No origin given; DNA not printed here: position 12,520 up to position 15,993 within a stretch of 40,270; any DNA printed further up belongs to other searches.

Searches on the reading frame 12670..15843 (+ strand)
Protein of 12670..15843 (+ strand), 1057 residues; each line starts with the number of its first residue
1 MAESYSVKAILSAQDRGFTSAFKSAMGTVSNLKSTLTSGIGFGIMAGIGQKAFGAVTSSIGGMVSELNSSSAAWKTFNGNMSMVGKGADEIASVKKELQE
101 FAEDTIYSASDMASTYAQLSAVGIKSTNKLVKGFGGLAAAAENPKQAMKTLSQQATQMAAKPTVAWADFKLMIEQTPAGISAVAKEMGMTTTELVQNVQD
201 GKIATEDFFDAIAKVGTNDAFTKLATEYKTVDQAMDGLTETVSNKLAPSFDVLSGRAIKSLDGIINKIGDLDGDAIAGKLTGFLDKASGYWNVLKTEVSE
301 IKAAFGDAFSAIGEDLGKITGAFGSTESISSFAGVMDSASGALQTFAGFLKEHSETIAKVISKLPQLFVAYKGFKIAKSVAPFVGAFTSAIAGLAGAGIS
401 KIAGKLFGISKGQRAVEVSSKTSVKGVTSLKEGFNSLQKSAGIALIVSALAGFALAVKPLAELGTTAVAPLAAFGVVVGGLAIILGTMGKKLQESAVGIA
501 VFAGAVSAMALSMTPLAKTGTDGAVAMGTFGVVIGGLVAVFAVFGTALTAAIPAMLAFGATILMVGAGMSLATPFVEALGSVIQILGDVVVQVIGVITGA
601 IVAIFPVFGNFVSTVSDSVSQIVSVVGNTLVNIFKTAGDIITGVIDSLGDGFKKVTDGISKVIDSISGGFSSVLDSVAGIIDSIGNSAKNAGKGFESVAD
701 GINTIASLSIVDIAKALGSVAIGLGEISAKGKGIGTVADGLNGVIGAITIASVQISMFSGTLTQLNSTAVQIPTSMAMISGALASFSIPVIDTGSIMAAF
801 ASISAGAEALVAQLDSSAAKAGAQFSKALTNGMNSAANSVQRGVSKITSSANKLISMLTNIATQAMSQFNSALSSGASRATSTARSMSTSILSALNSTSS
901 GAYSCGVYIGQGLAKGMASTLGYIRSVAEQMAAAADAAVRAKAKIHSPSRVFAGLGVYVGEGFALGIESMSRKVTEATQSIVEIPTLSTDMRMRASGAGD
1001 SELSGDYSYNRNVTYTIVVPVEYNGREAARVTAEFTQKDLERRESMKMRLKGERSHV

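Call 71: search_protein_families(library=pfam, proteins=[window:12670-15843:+], max_evalue=0.001)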
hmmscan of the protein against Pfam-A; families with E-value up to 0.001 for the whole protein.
window:12670-15843:+ (1057 aa): 2 families
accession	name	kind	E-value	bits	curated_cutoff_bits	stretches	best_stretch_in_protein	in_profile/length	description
PF20155.4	TMP_3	-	2.5e-25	89.8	41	1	69-243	5-184/192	Tape measure protein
PF04513.17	Baculo_PEP_C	-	1e-05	26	38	0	802-902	24-122/140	Baculovirus polyhedron envelope protein, PEP, C terminus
